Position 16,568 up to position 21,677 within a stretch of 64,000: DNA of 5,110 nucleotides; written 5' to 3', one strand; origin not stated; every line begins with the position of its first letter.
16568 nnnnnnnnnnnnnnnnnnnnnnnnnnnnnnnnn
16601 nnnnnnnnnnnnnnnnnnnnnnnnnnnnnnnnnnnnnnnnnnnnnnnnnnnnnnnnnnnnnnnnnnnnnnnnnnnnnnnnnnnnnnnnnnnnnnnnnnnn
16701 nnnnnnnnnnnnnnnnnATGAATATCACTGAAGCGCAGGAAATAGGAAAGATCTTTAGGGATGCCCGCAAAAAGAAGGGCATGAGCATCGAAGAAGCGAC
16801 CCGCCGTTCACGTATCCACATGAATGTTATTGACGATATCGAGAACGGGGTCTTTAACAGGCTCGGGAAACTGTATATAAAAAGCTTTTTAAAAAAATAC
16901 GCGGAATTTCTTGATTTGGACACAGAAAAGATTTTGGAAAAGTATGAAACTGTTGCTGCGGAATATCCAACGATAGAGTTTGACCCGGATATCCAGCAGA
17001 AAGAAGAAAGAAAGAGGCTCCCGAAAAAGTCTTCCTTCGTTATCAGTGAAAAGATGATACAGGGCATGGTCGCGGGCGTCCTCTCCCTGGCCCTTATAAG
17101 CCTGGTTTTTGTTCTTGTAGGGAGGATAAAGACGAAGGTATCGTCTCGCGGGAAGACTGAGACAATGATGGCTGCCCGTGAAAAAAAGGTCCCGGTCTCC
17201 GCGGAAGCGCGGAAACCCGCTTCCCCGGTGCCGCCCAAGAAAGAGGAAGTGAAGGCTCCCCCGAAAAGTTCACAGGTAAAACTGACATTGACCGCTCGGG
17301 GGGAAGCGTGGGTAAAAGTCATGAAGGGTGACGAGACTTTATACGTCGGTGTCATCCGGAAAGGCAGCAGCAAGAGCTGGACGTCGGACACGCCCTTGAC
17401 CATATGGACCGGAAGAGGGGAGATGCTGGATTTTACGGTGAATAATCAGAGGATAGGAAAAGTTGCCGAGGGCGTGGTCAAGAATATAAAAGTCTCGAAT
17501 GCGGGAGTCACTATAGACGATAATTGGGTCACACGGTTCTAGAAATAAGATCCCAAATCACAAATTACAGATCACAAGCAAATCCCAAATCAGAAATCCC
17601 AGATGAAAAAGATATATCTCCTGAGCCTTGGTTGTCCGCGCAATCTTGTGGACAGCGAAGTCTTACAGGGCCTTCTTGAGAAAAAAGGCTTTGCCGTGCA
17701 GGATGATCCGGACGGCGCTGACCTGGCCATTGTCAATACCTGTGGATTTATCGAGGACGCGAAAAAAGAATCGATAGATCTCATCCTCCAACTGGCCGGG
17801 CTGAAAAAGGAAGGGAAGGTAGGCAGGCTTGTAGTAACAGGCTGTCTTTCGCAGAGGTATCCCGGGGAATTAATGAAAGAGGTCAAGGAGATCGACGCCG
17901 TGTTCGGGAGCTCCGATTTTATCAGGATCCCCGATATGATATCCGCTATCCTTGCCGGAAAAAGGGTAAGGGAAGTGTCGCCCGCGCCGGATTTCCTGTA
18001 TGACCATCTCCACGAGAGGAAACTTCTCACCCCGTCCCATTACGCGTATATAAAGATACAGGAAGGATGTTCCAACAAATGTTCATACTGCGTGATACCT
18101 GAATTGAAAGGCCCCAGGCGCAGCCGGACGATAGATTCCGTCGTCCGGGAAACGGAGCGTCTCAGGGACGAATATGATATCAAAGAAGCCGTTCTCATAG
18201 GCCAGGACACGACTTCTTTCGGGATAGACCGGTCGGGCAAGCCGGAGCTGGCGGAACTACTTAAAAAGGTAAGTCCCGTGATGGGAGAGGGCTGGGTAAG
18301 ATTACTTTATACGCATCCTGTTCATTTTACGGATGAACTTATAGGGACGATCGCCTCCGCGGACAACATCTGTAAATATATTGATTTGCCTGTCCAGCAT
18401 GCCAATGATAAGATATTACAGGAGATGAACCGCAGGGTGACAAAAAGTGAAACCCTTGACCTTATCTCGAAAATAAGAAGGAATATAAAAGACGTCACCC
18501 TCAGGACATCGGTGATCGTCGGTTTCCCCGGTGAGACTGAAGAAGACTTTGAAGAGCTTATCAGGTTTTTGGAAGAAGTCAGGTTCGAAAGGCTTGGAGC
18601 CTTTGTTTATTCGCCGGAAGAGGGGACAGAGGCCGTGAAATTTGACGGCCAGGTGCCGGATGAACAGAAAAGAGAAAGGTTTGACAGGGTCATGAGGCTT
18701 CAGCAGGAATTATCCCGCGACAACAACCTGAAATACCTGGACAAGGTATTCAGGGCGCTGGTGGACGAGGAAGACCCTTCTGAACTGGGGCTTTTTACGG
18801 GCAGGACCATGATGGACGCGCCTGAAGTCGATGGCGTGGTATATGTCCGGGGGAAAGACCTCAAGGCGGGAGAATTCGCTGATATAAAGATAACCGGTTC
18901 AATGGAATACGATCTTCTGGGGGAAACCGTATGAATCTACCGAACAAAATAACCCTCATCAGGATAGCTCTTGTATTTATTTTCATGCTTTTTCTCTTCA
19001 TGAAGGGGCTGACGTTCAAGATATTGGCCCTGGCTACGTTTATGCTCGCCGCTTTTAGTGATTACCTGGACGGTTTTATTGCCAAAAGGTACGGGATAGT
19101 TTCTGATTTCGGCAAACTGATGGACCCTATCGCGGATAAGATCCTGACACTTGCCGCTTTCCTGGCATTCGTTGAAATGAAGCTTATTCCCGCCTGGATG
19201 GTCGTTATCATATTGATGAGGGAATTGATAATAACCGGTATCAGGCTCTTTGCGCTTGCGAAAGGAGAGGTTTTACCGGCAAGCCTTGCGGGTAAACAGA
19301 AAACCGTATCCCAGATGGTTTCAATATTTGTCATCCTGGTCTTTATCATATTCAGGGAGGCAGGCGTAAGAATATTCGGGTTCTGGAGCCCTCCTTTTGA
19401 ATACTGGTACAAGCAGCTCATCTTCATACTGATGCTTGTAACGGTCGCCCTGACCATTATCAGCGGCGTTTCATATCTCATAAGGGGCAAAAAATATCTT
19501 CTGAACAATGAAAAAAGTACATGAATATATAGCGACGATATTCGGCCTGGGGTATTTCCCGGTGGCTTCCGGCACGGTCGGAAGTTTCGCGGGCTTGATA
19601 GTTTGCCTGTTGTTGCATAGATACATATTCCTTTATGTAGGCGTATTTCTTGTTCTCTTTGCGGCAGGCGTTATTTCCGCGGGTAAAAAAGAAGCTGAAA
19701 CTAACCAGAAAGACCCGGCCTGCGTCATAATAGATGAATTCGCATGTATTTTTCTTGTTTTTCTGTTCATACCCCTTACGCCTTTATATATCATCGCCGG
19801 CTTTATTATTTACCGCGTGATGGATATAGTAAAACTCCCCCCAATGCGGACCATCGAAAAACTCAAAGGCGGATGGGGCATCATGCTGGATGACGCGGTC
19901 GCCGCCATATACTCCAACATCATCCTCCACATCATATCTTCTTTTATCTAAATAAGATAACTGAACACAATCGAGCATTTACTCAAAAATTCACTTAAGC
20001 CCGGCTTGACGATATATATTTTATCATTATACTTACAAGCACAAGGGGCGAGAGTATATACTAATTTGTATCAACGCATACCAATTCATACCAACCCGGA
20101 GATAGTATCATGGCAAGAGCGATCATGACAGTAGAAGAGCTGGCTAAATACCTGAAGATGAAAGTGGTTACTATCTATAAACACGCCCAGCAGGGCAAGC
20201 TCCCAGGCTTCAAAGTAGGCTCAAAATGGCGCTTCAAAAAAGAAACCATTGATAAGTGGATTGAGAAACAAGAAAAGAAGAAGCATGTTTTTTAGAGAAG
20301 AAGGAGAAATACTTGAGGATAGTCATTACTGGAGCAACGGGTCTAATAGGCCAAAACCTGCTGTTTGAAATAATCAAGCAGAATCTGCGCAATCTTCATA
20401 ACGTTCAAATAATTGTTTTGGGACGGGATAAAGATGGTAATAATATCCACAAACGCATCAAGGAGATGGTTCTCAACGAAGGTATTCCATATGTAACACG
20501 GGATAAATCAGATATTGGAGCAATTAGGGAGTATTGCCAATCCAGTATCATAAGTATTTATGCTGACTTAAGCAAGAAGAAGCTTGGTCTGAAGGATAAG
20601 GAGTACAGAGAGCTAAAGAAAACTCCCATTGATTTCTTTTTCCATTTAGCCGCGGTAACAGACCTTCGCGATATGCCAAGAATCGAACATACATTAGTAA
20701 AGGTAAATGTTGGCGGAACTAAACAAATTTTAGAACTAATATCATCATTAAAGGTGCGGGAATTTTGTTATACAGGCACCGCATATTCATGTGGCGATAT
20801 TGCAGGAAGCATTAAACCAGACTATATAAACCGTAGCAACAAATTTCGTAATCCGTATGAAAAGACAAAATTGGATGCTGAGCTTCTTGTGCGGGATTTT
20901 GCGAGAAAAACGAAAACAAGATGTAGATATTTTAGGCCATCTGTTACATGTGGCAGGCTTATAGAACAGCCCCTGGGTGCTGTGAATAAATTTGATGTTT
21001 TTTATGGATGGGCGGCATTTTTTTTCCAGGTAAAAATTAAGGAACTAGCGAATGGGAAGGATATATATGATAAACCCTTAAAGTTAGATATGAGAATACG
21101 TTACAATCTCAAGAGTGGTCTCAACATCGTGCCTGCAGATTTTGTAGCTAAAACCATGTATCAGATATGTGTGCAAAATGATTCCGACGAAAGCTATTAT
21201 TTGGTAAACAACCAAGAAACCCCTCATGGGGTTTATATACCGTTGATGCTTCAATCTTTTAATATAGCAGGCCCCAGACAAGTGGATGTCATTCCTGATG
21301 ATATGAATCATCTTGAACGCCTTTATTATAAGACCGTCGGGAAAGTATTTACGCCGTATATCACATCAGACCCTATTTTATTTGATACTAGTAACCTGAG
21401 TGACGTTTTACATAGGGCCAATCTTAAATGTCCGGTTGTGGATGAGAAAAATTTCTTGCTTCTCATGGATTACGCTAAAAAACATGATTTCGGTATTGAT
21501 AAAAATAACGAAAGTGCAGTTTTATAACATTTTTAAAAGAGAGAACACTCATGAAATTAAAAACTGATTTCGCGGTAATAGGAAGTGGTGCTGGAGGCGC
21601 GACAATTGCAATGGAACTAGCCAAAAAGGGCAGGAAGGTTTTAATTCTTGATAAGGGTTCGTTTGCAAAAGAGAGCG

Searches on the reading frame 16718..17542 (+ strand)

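Call 65: search_protein_families(library=pfam, proteins=[window:16718-17542:+])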
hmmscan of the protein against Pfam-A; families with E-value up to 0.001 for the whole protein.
window:16718-17542:+ (274 aa): 4 families
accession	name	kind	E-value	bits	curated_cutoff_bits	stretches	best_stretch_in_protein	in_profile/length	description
PF13413.12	HTH_25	-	8.3e-16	58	24.6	1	13-71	2-61/62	Helix-turn-helix domain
PF13464.11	RodZ_C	-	5.8e-12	45.8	23.9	1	190-255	1-69/72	RodZ C-terminal domain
PF12844.13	HTH_19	-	3.9e-05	23.9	30.2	1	10-76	1-62/64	Helix-turn-helix domain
PF01381.28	HTH_3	-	0.00039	20.9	23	0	14-44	2-32/55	Helix-turn-helix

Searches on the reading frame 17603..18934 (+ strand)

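Call 65: search_protein_families(library=pfam, proteins=[window:17603-18934:+])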
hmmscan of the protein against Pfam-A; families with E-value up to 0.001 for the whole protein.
window:17603-18934:+ (443 aa): 3 families
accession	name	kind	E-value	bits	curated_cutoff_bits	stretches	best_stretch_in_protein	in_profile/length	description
PF04055.27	Radical_SAM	-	8.9e-27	94.7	29.5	1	150-323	1-166/166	Radical SAM superfamily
PF00919.26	UPF0004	-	3.6e-26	91.5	27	1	3-102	1-98/98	Uncharacterized protein family UPF0004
PF18693.7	TRAM_2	-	7.7e-19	68.1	27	1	381-443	3-63/63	TRAM domain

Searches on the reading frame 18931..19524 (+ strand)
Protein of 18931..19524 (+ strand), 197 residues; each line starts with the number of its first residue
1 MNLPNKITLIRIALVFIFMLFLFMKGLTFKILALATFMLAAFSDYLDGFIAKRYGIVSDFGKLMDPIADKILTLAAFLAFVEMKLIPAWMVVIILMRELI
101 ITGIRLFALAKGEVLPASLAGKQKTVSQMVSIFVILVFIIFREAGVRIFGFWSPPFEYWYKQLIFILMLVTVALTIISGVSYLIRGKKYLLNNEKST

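Call 65: search_protein_families(library=pfam, proteins=[window:18931-19524:+])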
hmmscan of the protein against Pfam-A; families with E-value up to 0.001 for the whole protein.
window:18931-19524:+ (197 aa): 1 family
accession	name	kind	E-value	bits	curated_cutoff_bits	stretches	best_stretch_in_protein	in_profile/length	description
PF01066.26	CDP-OH_P_transf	-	5.3e-40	137.7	22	1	1-176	1-151/152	CDP-alcohol phosphatidyltransferase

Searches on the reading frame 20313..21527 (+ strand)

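Call 65: search_protein_families(library=pfam, proteins=[window:20313-21527:+])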
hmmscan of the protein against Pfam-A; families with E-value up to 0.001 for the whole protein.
window:20313-21527:+ (404 aa): 5 families
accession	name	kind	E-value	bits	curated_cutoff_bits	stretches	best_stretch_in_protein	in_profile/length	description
PF07993.18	NAD_binding_4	-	8.8e-34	117.2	20.1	1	5-282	1-258/258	Male sterility protein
PF01370.27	Epimerase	-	3e-16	60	20.9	1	3-216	1-176/240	NAD dependent epimerase/dehydratase family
PF01073.25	3Beta_HSD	-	3.4e-10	39.9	22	1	106-194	67-158/280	3-beta hydroxysteroid dehydrogenase/isomerase family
PF02719.21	Polysacc_synt_2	-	4.4e-06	26.5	20.2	1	3-156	1-128/293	Polysaccharide biosynthesis protein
PF16363.11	GDP_Man_Dehyd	-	1.2e-05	25.3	27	0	99-203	69-174/332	GDP-mannose 4,6 dehydratase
